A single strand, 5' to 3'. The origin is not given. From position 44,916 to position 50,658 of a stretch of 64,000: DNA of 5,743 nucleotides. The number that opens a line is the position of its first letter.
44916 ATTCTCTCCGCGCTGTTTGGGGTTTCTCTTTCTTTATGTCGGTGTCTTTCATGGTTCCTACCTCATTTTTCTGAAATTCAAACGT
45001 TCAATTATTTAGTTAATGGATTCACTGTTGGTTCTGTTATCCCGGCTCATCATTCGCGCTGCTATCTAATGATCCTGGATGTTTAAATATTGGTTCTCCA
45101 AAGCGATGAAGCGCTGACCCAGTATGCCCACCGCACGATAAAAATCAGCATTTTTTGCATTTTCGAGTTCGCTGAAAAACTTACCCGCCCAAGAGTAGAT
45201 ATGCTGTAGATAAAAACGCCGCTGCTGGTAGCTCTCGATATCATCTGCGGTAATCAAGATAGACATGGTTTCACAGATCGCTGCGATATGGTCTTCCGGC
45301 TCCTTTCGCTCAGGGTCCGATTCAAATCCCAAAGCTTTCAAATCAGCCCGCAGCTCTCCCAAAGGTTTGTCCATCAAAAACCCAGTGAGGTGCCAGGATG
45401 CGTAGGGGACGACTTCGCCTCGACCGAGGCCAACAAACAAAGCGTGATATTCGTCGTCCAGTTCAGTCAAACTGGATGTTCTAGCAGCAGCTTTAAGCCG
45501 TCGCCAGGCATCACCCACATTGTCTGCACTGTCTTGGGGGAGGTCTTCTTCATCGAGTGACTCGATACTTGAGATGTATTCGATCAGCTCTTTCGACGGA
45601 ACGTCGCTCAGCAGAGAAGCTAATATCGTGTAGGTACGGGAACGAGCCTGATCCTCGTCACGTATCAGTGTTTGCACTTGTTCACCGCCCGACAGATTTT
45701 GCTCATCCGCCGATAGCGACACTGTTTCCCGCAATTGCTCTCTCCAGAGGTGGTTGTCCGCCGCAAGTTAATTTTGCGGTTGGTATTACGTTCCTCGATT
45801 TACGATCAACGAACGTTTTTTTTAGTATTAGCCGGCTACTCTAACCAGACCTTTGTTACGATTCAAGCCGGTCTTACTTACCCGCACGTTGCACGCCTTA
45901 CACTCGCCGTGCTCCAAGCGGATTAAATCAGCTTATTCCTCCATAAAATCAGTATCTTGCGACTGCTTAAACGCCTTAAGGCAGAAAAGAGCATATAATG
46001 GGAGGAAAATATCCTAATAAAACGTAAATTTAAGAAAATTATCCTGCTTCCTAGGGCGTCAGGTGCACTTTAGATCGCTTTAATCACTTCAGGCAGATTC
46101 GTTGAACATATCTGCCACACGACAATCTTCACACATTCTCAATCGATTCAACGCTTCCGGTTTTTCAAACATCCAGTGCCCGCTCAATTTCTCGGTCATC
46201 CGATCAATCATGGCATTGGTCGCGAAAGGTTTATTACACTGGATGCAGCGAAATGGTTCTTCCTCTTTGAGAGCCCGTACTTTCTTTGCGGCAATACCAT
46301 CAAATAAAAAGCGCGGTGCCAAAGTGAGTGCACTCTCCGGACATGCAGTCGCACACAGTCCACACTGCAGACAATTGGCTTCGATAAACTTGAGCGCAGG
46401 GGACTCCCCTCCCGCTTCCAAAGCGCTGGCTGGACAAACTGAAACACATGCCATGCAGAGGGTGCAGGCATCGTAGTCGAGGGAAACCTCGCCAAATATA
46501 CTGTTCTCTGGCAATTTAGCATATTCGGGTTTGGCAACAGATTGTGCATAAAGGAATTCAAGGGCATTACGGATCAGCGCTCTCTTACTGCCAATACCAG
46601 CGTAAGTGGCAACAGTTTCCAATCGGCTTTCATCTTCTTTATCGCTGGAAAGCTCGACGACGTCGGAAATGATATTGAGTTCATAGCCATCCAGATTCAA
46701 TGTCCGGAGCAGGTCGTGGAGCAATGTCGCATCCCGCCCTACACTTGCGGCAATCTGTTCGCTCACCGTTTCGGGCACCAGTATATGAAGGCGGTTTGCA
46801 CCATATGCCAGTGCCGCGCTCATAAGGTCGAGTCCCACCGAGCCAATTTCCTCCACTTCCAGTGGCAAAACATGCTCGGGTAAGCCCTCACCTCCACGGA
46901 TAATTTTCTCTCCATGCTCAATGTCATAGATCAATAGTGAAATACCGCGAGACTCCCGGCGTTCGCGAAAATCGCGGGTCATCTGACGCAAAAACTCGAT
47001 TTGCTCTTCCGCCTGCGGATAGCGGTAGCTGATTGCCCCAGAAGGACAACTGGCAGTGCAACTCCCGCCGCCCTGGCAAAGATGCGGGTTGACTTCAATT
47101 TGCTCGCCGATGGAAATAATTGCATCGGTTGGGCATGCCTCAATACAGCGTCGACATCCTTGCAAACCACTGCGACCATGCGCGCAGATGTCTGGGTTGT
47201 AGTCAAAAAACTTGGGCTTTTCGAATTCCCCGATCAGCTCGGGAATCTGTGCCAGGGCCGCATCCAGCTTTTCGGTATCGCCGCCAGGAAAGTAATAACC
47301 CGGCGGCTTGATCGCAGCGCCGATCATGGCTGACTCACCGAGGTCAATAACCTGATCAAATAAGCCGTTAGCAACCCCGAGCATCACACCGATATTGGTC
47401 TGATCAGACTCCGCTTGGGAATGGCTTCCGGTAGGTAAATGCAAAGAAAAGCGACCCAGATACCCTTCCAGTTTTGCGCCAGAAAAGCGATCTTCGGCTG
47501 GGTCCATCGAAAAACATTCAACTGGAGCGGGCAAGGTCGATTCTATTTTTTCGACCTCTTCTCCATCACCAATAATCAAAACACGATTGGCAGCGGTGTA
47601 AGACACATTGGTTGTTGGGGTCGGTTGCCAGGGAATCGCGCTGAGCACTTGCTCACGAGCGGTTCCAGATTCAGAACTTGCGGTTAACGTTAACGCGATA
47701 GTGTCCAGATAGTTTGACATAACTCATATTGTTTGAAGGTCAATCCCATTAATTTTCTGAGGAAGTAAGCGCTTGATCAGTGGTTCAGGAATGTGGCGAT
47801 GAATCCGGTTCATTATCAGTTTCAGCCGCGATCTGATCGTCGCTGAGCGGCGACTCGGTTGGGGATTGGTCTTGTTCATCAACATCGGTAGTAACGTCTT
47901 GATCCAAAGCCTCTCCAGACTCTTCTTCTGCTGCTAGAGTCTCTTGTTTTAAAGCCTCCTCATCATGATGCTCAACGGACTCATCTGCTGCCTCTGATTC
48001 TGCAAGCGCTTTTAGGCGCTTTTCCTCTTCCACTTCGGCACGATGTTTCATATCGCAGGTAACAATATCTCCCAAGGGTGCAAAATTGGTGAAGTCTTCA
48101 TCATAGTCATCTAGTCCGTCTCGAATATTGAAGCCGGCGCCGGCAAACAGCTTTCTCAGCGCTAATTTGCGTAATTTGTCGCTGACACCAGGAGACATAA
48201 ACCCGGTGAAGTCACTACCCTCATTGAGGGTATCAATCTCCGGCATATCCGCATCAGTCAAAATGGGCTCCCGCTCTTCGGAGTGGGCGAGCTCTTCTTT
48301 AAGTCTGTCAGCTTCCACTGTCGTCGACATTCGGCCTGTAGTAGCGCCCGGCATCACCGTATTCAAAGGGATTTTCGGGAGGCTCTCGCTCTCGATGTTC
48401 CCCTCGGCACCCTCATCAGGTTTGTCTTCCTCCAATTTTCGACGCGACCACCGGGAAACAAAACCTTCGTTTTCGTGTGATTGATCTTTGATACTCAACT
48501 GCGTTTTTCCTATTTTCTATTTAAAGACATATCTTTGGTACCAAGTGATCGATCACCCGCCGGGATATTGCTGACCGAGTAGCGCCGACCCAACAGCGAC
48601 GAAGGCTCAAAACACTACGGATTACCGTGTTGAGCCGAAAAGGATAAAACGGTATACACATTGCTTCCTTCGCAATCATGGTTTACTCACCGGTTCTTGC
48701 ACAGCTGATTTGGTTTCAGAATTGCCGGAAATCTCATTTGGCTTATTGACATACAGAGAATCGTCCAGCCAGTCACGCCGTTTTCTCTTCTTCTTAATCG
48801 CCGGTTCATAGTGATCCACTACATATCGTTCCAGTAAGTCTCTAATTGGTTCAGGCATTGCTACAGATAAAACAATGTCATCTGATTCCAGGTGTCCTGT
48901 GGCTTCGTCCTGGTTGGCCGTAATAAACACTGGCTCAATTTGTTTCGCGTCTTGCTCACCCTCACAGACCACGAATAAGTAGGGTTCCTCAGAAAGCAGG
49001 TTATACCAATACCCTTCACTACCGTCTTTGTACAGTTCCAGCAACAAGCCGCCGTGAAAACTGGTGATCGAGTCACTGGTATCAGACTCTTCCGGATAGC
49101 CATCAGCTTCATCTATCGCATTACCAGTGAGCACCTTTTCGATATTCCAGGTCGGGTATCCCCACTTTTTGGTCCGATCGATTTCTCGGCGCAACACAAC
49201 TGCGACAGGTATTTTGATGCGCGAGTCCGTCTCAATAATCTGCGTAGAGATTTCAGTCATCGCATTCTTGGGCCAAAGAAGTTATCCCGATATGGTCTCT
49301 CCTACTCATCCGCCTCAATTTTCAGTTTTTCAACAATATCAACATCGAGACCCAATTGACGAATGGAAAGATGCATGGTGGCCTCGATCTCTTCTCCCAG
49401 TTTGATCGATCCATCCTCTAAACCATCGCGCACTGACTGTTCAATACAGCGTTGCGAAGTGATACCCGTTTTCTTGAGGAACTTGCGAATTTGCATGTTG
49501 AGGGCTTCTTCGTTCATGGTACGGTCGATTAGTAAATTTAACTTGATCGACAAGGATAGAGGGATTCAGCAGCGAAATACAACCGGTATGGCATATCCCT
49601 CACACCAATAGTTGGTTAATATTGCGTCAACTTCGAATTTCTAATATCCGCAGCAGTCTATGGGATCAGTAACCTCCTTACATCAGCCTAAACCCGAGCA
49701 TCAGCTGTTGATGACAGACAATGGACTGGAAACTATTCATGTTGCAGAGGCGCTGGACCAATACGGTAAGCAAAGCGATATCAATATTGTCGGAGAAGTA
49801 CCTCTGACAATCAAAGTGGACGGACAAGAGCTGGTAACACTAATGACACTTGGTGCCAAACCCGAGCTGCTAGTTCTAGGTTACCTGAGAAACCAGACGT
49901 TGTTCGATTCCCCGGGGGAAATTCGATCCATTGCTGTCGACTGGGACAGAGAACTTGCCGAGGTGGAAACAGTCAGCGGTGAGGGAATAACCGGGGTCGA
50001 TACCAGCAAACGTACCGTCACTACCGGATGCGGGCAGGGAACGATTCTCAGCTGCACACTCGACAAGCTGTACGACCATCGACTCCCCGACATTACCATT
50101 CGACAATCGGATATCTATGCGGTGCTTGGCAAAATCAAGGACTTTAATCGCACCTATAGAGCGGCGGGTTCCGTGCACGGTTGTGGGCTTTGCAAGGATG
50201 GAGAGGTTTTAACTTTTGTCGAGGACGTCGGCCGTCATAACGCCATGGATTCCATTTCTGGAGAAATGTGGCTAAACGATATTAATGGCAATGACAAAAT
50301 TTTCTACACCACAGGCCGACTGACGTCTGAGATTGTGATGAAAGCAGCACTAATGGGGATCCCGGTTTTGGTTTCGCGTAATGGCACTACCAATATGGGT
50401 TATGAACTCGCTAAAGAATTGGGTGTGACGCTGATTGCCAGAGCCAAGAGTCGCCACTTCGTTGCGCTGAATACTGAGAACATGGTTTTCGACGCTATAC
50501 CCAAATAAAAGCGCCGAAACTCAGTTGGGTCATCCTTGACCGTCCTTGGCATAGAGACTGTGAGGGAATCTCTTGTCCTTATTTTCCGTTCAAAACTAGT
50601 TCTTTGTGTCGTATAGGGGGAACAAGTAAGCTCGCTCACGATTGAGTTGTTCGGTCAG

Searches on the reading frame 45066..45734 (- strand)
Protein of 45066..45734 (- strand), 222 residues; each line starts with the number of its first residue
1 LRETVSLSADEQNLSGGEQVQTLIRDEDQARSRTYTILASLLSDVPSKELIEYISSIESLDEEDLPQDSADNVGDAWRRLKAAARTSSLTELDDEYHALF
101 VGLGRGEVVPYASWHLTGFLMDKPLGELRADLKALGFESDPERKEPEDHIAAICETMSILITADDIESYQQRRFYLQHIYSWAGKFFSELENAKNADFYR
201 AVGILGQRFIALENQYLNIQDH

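Call 5: search_protein_families(library=pfam, proteins=[window:45066-45734:-], max_evalue=0.01)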
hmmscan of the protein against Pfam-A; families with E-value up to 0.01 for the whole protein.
window:45066-45734:- (222 aa): 1 family
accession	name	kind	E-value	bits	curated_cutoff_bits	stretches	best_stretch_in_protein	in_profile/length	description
PF02613.20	Nitrate_red_del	-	1.4e-31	109.8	22.2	1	69-187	4-135/136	Nitrate reductase delta subunit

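Call 6: search_protein_families(library=ncbifam, proteins=[window:45066-45734:-], max_evalue=0.01)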
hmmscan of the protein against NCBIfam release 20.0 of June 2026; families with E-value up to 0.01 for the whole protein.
window:45066-45734:- (222 aa): 3 families
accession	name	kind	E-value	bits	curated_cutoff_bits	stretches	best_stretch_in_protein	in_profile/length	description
NF003442.0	PRK04976.1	equivalog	1.7e-18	67.4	132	1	26-217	7-208/211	molecular chaperone TorD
NF008632.0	PRK11621.1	equivalog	7.5e-11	42.1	162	1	38-219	17-194/203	Tat proofreading chaperone DmsD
TIGR03482.1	DMSO_red_II_cha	subfamily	1.4e-05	25.2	152.3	1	30-214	1-189/197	DMSO reductase family type II enzyme chaperone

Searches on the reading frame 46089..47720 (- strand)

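Call 5: search_protein_families(library=pfam, proteins=[window:46089-47720:-], max_evalue=0.01)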
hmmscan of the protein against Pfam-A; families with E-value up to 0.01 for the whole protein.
window:46089-47720:- (543 aa): 13 families
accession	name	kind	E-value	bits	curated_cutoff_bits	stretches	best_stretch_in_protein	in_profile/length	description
PF00037.32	Fer4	-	1.1e-20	73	21.1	4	414-434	3-23/24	4Fe-4S binding domain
PF12837.12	Fer4_6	-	2.5e-16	59.2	25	4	415-434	5-24/24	4Fe-4S binding domain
PF12838.12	Fer4_7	-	3.2e-15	56.8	27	4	419-463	2-51/52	4Fe-4S dicluster domain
PF13237.11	Fer4_10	-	3.9e-14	52.7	25.5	4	412-461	2-53/53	4Fe-4S dicluster domain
PF13187.11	Fer4_9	-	2.6e-13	50.2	27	2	418-464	1-51/52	4Fe-4S dicluster domain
PF13484.11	Fer4_16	-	1.7e-12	48.4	30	1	419-437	2-20/66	4Fe-4S double cluster binding domain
PF14697.11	Fer4_21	-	2.5e-11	44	35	2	188-230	10-57/59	4Fe-4S dicluster domain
PF13183.11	Fer4_8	-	8.2e-10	39.5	27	2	449-496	4-58/68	4Fe-4S dicluster domain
PF25160.1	LdpA_Fe-S-bd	-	6.2e-09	36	27.6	2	190-231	7-44/49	LdpA Fe-S cluster-binding domain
PF12797.12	Fer4_2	-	6.5e-08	32.5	24.5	2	412-431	3-22/22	4Fe-4S binding domain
PF12800.12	Fer4_4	-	5.5e-07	29.8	24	0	417-431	2-16/17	4Fe-4S binding domain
PF13534.11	Fer4_17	-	9.8e-06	26.5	22.2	1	449-496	1-50/61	4Fe-4S dicluster domain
PF12798.12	Fer4_3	-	0.0019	19.3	27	0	419-433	1-15/15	4Fe-4S binding domain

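Call 6: search_protein_families(library=ncbifam, proteins=[window:46089-47720:-], max_evalue=0.01)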
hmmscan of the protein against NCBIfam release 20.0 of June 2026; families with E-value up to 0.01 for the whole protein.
window:46089-47720:- (543 aa): 85 families (the best 25 are shown)
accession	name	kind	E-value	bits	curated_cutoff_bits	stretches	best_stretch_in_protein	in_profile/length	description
NF006221.0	PRK08348.1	subfamily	2.6e-16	59.5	124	2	402-473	30-100/136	NADH-plastoquinone oxidoreductase subunit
NF009053.0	PRK12387.1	subfamily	8.1e-16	58.3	204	1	410-537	31-162/180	formate hydrogenlyase complex iron-sulfur subunit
TIGR01944.1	rnfB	subfamily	1.2e-14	54.3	68.7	2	188-240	117-170/190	RnfABCDGE type electron transport complex subunit B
NF040770.1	hetero_SS_HdrA2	exception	2.2e-14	52.6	1100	2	187-242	580-634/777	CoB-CoM heterodisulfide reductase HdrA2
TIGR02700.1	flavo_MJ0208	hypoth_equivalog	1.7e-13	50.4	251.35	2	414-486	145-217/234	dihydromethanopterin reductase (acceptor)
TIGR00402.1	napF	equivalog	2e-13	50.5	102.2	2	417-509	35-127/149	ferredoxin-type protein NapF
NF041891.1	hdrA_Methbact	equivalog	3.3e-12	45.4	1300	2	173-258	561-645/762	ferredoxin:CoB-CoM heterodisulfide reductase subunit HdrA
NF040864.1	HgcB_ferredoxin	equivalog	5.4e-12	45.4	99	2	413-469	10-65/93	mercury methylation ferredoxin HgcB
NF043069.1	T4HPD_activ_SAM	equivalog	6.6e-12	45.4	425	2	410-467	44-99/299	trans-4-hydroxy-L-proline dehydratase activase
NF042909.1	FMH_DH_FwdF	exception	7.7e-12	45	375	3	405-467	245-313/336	tungsten-dependent formylmethanofuran dehydrogenase subunit FwdF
NF048010.1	SfplDhtActHpsHDes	equivalog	8.4e-12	44.5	430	2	174-232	52-107/298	(2S)-3-sulfopropanediol dehydratase activating enzyme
NF043039.1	HgcAB_like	equivalog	9.5e-12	45.2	285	1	405-465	288-349/350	HgcAB-like fusion protein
TIGR04041.1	activase_YjjW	hypoth_equivalog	1.1e-11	44.7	250.2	2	417-464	41-86/276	YjjW family glycine radical enzyme activase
NF038196.1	ferrodoxin_EFR1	subfamily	1.8e-11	44.6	75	2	413-467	181-231/242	EFR1 family ferrodoxin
NF045874.1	Vhu_polyferre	exception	4.4e-11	42.1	600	2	415-465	28-76/381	F420-non-reducing hydrogenase associated-polyferredoxin VhuB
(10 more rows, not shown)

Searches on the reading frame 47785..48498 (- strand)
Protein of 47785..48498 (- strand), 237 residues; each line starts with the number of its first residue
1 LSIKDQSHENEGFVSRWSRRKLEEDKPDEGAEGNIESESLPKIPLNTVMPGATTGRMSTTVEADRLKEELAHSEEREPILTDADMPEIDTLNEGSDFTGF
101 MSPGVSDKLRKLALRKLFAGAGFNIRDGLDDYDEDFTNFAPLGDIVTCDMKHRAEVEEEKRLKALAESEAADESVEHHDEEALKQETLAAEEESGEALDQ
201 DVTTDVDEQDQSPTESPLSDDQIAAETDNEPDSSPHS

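Call 5: search_protein_families(library=pfam, proteins=[window:47785-48498:-], max_evalue=0.01)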
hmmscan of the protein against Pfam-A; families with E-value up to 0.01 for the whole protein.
window:47785-48498:- (237 aa): 1 family
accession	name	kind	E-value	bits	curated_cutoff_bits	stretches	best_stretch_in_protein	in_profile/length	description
PF11748.13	DUF3306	-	1.9e-25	90.4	25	1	12-142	1-120/120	Protein of unknown function (DUF3306)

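Call 6: search_protein_families(library=ncbifam, proteins=[window:47785-48498:-], max_evalue=0.01)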
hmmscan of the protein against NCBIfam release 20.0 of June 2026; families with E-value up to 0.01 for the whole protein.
window:47785-48498:- (237 aa): 0 families

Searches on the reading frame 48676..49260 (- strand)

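Call 30: search_protein_families(library=pfam, proteins=[window:48676-49260:-], max_evalue=0.001)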
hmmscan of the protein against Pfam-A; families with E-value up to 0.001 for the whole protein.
window:48676-49260:- (194 aa): 1 family
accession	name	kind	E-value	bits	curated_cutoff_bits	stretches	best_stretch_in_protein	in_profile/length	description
PF11749.13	DUF3305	-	2.8e-29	102.6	25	1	18-160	1-140/140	Protein of unknown function (DUF3305)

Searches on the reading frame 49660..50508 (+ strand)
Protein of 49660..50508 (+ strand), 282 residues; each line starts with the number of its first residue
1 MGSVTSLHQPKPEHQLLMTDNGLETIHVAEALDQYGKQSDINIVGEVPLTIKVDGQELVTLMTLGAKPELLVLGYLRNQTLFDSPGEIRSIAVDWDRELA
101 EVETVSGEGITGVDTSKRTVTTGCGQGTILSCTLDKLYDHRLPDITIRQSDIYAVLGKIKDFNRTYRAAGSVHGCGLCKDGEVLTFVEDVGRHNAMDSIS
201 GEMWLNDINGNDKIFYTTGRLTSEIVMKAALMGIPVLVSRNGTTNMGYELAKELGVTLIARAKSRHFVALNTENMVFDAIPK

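Call 30: search_protein_families(library=pfam, proteins=[window:49660-50508:+], max_evalue=0.001)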
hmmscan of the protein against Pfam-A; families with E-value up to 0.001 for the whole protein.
window:49660-50508:+ (282 aa): 2 families
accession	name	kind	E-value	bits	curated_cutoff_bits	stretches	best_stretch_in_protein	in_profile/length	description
PF02634.21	FdhD-NarQ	-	3.6e-68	230.3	27.2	1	45-270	2-230/237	FdhD/NarQ family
PF13540.12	RCC1_2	-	0.00086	19.5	22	0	168-186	5-23/30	Regulator of chromosome condensation (RCC1) repeat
